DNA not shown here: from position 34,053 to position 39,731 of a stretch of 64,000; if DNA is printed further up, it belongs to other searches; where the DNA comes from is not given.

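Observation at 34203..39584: Single ~1790-aa polypeptide fusing two different GT-C glycosyltransferase domains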

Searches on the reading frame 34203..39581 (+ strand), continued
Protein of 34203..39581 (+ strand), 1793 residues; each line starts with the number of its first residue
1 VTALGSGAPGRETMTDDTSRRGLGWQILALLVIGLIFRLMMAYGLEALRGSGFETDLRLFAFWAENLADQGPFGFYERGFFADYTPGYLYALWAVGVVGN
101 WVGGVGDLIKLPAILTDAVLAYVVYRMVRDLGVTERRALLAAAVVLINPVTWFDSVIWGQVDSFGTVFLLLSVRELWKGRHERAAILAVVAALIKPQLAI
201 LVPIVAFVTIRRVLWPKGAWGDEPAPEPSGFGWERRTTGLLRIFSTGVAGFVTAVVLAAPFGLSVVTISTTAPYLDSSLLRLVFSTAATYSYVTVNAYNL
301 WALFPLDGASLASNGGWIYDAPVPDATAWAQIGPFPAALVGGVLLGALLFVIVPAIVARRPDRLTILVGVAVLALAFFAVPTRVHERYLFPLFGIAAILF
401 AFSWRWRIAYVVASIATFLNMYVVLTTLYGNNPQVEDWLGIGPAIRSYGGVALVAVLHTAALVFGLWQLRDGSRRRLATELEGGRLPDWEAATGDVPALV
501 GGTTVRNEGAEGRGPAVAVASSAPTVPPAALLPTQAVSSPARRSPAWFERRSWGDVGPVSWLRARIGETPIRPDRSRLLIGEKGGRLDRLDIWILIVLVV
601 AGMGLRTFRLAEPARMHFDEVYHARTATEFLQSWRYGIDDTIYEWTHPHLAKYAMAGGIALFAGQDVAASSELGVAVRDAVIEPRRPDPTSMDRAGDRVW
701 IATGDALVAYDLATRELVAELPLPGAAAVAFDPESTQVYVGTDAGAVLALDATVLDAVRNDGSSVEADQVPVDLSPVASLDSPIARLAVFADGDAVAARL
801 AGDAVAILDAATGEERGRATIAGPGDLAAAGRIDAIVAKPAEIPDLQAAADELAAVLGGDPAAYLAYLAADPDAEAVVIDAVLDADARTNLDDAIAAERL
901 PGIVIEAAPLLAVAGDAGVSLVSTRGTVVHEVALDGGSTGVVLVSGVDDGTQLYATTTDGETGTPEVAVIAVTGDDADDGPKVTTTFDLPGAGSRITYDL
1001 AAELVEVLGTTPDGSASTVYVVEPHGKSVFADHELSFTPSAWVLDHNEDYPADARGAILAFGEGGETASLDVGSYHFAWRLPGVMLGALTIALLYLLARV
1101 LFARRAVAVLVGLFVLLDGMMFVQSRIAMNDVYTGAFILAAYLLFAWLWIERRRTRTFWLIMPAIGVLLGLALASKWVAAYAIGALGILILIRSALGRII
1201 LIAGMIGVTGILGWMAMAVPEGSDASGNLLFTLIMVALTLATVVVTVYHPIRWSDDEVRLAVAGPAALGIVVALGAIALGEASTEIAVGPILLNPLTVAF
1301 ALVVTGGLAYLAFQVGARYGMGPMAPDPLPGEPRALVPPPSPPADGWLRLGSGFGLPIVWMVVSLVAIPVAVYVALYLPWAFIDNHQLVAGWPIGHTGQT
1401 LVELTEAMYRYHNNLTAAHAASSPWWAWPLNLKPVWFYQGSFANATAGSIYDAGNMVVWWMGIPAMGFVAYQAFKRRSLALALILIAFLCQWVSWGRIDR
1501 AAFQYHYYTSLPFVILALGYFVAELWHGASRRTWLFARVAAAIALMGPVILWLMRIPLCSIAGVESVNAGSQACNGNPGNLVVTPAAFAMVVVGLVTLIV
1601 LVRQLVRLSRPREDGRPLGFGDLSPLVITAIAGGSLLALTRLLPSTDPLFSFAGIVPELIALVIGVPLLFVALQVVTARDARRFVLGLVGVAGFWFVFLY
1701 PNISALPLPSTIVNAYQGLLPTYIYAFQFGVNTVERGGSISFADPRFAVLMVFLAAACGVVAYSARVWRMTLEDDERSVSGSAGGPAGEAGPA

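Call 8: find_homologous_proteins(query=window:34203-39581:+)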
Query window:34203-39581:+ (1793 aa): 1310 proteins with E <= 0.001 among 8000 candidates; the best 120 are listed.
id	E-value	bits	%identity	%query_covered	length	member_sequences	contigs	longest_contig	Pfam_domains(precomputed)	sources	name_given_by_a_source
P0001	0.0e+0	2927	74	100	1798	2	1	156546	PF02366.25,PF16192.11,PF13231.13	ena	-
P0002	0.0e+0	2751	70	99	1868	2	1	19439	PF02366.25,PF16192.11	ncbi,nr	ncbi:MAG TPA: phospholipid carrier-dependent glycosyltransferase [Candidatus Limnocylindrales bacter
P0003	0.0e+0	2717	71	96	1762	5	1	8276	PF02366.25,PF16192.11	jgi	jgi:predicted membrane-bound dolichyl-phosphate-mannose-protein mannosyltransferase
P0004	0.0e+0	2650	68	100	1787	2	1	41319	PF02366.25,PF16192.11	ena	-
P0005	0.0e+0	2649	69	99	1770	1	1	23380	PF02366.25,PF16192.11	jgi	-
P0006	0.0e+0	2641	69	98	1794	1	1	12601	PF02366.25,PF16192.11,PF13231.13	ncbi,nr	ncbi:MAG TPA: phospholipid carrier-dependent glycosyltransferase [Candidatus Limnocylindrales bacter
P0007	0.0e+0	2639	68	100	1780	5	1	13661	PF02366.25,PF16192.11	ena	-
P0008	0.0e+0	2633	68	99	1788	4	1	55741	PF02366.25,PF16192.11,PF13231.13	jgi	-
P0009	0.0e+0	2626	67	100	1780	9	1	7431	PF02366.25,PF16192.11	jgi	jgi:Dolichyl-phosphate-mannose-protein mannosyltransferase/C-terminal four TMM region of protein-O-m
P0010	0.0e+0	2626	68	100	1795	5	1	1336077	PF02366.25,PF16192.11,PF13231.13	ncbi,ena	-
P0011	0.0e+0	2624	68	100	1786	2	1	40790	PF02366.25,PF16192.11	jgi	-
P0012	0.0e+0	2618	69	98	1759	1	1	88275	PF02366.25,PF16192.11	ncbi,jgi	ncbi:MAG TPA: phospholipid carrier-dependent glycosyltransferase [Candidatus Limnocylindrales bacter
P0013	0.0e+0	2613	67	100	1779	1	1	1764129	PF02366.25,PF16192.11,PF13231.13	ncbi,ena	-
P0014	0.0e+0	2612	68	100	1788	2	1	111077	PF02366.25,PF16192.11,PF13231.13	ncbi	-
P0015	0.0e+0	2612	66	100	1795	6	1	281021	PF02366.25,PF16192.11,PF13231.13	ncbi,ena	-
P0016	0.0e+0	2610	68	99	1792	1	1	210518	PF02366.25,PF16192.11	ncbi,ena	-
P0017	0.0e+0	2596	67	100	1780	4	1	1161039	PF02366.25,PF16192.11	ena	-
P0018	0.0e+0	2590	67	99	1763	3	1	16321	PF02366.25,PF16192.11,PF13231.13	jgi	jgi:predicted membrane-bound dolichyl-phosphate-mannose-protein mannosyltransferase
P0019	0.0e+0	2570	66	100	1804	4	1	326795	PF02366.25,PF16192.11,PF13231.13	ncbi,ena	-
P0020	0.0e+0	2567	67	100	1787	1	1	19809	PF02366.25,PF16192.11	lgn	-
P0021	0.0e+0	2562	66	99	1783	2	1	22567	PF02366.25,PF16192.11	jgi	-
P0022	0.0e+0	2545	65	100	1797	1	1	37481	PF02366.25,PF16192.11,PF13231.13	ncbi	-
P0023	0.0e+0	2543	66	100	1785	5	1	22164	PF02366.25,PF16192.11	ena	-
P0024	0.0e+0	2543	66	100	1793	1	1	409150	PF02366.25,PF16192.11,PF13231.13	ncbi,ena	-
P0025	0.0e+0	2537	66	100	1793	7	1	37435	PF02366.25,PF16192.11,PF13231.13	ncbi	-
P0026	0.0e+0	2531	66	100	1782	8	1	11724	PF02366.25,PF16192.11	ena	-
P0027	0.0e+0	2519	64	70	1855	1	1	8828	PF02366.25,PF16192.11,PF13231.13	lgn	-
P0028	0.0e+0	2513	66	99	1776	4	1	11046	PF09594.17,PF02366.25,PF16192.11,PF13231.13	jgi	jgi:Dolichyl-phosphate-mannose-protein mannosyltransferase/C-terminal four TMM region of protein-O-m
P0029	0.0e+0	2499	66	70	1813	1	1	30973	PF02366.25,PF16192.11,PF13231.13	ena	-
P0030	0.0e+0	2461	64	100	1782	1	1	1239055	PF02366.25,PF16192.11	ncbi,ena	-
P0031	0.0e+0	2446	64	99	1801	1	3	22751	PF02366.25,PF16192.11,PF13231.13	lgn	-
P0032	0.0e+0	2444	64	99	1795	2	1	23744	PF02366.25,PF16192.11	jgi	-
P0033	0.0e+0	2420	63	100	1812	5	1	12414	PF02366.25,PF16192.11,PF13231.13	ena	-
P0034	0.0e+0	2417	63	99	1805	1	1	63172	PF02366.25,PF16192.11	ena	-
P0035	0.0e+0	2407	63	100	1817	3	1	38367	PF02366.25,PF16192.11,PF13231.13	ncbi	-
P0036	0.0e+0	2403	63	100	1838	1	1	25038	PF02366.25,PF16192.11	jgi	-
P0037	0.0e+0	2402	63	99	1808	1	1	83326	PF02366.25,PF16192.11,PF13231.13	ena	-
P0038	0.0e+0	2402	62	100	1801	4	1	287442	PF02366.25,PF16192.11,PF13231.13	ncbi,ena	-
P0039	0.0e+0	2387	63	99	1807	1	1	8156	PF02366.25,PF16192.11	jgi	jgi:hypothetical protein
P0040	0.0e+0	2383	63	99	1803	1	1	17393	PF09594.17,PF02366.25,PF16192.11,PF13231.13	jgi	jgi:4-amino-4-deoxy-L-arabinose transferase-like glycosyltransferase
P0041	0.0e+0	2378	62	99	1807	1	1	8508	PF02366.25,PF16192.11,PF13231.13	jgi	jgi:hypothetical protein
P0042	0.0e+0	2372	62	99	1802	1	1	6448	PF02366.25,PF16192.11,PF13231.13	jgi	jgi:hypothetical protein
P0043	0.0e+0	2364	62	100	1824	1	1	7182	PF02366.25,PF16192.11,PF13231.13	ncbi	-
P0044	0.0e+0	2364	62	99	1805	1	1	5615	PF02366.25,PF16192.11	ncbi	-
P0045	0.0e+0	2358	61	100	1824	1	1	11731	PF02366.25,PF16192.11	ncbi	-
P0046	0.0e+0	2358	61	100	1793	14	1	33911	PF02366.25,PF16192.11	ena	-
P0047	0.0e+0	2357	62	100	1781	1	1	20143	PF13360.14,PF02366.25,PF16192.11,PF13231.13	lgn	-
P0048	0.0e+0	2350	62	99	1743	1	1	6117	PF13360.14,PF02366.25,PF16192.11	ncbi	ncbi:MAG: phospholipid carrier-dependent glycosyltransferase, partial [Chloroflexota bacterium]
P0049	0.0e+0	2343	61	100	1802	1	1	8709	PF02366.25,PF16192.11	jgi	jgi:hypothetical protein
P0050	0.0e+0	2325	61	98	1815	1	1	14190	PF02366.25,PF16192.11,PF13231.13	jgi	jgi:Gpi18-like mannosyltransferase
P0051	0.0e+0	2315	60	100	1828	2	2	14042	PF02366.25,PF16192.11,PF13231.13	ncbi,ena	-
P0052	0.0e+0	2309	62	100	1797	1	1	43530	PF02366.25,PF16192.11,PF13231.13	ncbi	-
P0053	0.0e+0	2301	61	100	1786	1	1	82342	PF02366.25,PF16192.11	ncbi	-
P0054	0.0e+0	2299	60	99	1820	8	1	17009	PF02366.25,PF16192.11,PF13231.13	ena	-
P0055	0.0e+0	2289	64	27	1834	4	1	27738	PF02366.25,PF16192.11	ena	-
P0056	0.0e+0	2272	60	98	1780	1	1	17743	PF02366.25,PF16192.11,PF13231.13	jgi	jgi:predicted membrane-bound dolichyl-phosphate-mannose-protein mannosyltransferase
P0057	0.0e+0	2263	61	99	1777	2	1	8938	PF02366.25,PF16192.11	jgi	jgi:hypothetical protein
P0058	0.0e+0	2259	60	99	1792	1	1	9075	PF02366.25,PF16192.11,PF13231.13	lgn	-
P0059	0.0e+0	2240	60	100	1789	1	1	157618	PF02366.25,PF16192.11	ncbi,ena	-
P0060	0.0e+0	2237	60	100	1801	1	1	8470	PF02366.25,PF16192.11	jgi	jgi:hypothetical protein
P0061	0.0e+0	2235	61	100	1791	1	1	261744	PF02366.25,PF16192.11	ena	-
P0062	0.0e+0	2228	59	99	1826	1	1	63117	PF02366.25,PF16192.11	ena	-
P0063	0.0e+0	2225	59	99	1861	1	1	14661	PF02366.25,PF16192.11,PF13231.13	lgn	-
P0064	0.0e+0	2225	60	100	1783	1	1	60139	PF02366.25,PF16192.11,PF13231.13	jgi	jgi:Gpi18-like mannosyltransferase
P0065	0.0e+0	2221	59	99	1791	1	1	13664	PF02366.25,PF16192.11,PF13231.13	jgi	jgi:hypothetical protein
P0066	0.0e+0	2219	62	71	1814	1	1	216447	PF02366.25,PF16192.11,PF13231.13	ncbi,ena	-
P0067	0.0e+0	2218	60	99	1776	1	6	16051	PF02366.25,PF16192.11,PF13231.13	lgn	-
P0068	0.0e+0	2218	59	98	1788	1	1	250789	PF02366.25,PF16192.11,PF13231.13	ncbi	ncbi:MAG: phospholipid carrier-dependent glycosyltransferase [Chloroflexota bacterium]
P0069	0.0e+0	2196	60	100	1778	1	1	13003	PF02366.25,PF16192.11,PF13231.13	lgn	-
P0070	0.0e+0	2194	59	99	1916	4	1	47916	PF02366.25,PF16192.11,PF13231.13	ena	-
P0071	0.0e+0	2192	58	99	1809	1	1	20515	PF02366.25,PF16192.11,PF13231.13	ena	-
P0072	0.0e+0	2187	60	99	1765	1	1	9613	PF02366.25,PF16192.11,PF13231.13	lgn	-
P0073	0.0e+0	2185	70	80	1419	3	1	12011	PF02366.25,PF13231.13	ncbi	ncbi:MAG: phospholipid carrier-dependent glycosyltransferase, partial [Candidatus Limnocylindrales b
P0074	0.0e+0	2184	59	100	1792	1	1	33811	PF02366.25,PF16192.11,PF13231.13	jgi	jgi:predicted membrane-bound dolichyl-phosphate-mannose-protein mannosyltransferase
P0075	0.0e+0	2183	59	99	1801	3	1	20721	PF02366.25,PF16192.11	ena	-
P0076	0.0e+0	2174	58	100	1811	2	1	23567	PF02366.25,PF16192.11,PF13231.13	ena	-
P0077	0.0e+0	2173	59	100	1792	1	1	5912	PF02366.25,PF16192.11,PF13231.13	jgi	jgi:Gpi18-like mannosyltransferase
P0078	0.0e+0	2165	58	100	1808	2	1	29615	PF02366.25,PF16192.11,PF13231.13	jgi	jgi:4-amino-4-deoxy-L-arabinose transferase-like glycosyltransferase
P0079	0.0e+0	2148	66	83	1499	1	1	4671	PF02366.25,PF16192.11,PF13231.13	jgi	-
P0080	0.0e+0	2138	57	100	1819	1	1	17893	PF02366.25,PF16192.11,PF13231.13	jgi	jgi:4-amino-4-deoxy-L-arabinose transferase-like glycosyltransferase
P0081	0.0e+0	2131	58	98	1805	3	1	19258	PF02366.25,PF16192.11,PF13231.13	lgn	-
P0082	0.0e+0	2129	57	100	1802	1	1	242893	PF02366.25,PF16192.11,PF13231.13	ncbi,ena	-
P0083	0.0e+0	2112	57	100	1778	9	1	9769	PF02366.25,PF16192.11,PF13231.13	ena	-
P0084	0.0e+0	2097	68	78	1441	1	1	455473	PF02366.25,PF16192.11,PF13231.13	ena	-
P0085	0.0e+0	2094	58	100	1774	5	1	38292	PF02366.25,PF16192.11,PF13231.13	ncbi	-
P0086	0.0e+0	2085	59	100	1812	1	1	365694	PF02366.25,PF16192.11,PF13231.13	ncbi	-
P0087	0.0e+0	2072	56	100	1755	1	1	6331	PF02366.25,PF16192.11,PF13231.13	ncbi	ncbi:MAG TPA: phospholipid carrier-dependent glycosyltransferase, partial [Candidatus Limnocylindral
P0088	0.0e+0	2057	56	100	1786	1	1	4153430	PF02366.25,PF16192.11,PF13231.13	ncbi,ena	-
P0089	0.0e+0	2049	56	100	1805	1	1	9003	PF02366.25,PF16192.11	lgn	-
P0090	0.0e+0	2013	56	99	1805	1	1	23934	PF02366.25,PF16192.11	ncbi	ncbi:MAG: phospholipid carrier-dependent glycosyltransferase [Chloroflexota bacterium]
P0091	0.0e+0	1996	56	100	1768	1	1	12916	PF02366.25,PF16192.11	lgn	-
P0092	0.0e+0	1967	56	99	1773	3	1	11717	PF02366.25,PF16192.11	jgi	-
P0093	0.0e+0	1955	55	99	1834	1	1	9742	PF02366.25,PF16192.11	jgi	jgi:Gpi18-like mannosyltransferase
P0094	0.0e+0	1939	55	100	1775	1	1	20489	PF02366.25,PF16192.11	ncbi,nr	ncbi:MAG TPA: phospholipid carrier-dependent glycosyltransferase [Candidatus Limnocylindrales bacter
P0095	0.0e+0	1936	55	99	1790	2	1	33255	PF02366.25,PF16192.11,PF13231.13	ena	-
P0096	0.0e+0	1925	55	98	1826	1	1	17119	PF02366.25,PF16192.11,PF13231.13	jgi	jgi:Gpi18-like mannosyltransferase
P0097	0.0e+0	1912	53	99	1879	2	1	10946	PF02366.25,PF16192.11,PF13231.13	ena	-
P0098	0.0e+0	1881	54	99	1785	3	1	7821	PF02366.25,PF16192.11,PF13231.13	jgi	-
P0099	0.0e+0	1857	54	99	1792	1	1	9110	PF02366.25,PF16192.11,PF13231.13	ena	-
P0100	0.0e+0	1837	53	98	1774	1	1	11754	PF02366.25,PF16192.11,PF13231.13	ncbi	-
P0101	0.0e+0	1830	53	99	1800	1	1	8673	PF02366.25,PF16192.11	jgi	jgi:Gpi18-like mannosyltransferase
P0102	0.0e+0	1818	52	99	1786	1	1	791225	PF02366.25,PF16192.11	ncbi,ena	-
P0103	0.0e+0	1814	53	99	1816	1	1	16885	PF02366.25,PF16192.11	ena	-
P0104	0.0e+0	1809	52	99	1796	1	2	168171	PF02366.25,PF16192.11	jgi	jgi:Gpi18-like mannosyltransferase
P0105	0.0e+0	1809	52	99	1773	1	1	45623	PF02366.25,PF16192.11,PF13231.13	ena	-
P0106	0.0e+0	1803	52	99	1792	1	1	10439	PF02366.25,PF16192.11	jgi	jgi:hypothetical protein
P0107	0.0e+0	1801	52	99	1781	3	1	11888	PF02366.25,PF16192.11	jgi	jgi:hypothetical protein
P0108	0.0e+0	1796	52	99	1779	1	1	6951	PF02366.25,PF16192.11,PF13231.13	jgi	jgi:Gpi18-like mannosyltransferase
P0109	0.0e+0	1794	52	99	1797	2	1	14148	PF02366.25,PF16192.11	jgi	-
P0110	0.0e+0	1793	52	99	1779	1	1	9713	PF02366.25,PF16192.11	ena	-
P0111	0.0e+0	1793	57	69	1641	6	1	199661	PF02366.25,PF16192.11,PF13231.13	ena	-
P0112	0.0e+0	1793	60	80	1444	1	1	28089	PF02366.25,PF16192.11,PF13231.13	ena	-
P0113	0.0e+0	1791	51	100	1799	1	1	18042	PF02366.25,PF16192.11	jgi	jgi:protein-O-mannosyltransferase-like protein/dolichyl-phosphate-mannose-protein mannosyltransferas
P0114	0.0e+0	1789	53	98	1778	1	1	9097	PF02366.25,PF16192.11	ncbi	-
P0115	0.0e+0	1789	52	99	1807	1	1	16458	PF02366.25,PF16192.11,PF13231.13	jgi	jgi:hypothetical protein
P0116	0.0e+0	1789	52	100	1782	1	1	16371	PF02366.25,PF16192.11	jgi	jgi:4-amino-4-deoxy-L-arabinose transferase-like glycosyltransferase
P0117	0.0e+0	1788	51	99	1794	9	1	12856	PF02366.25,PF16192.11,PF13231.13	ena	-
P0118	0.0e+0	1788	52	100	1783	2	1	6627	PF02366.25,PF16192.11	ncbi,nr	ncbi:MAG TPA: phospholipid carrier-dependent glycosyltransferase [Vitreimonas sp.]|nr:phospholipid c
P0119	0.0e+0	1787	53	99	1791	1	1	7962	PF02366.25,PF16192.11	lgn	-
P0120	0.0e+0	1786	51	99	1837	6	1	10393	PF02366.25,PF16192.11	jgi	jgi:hypothetical protein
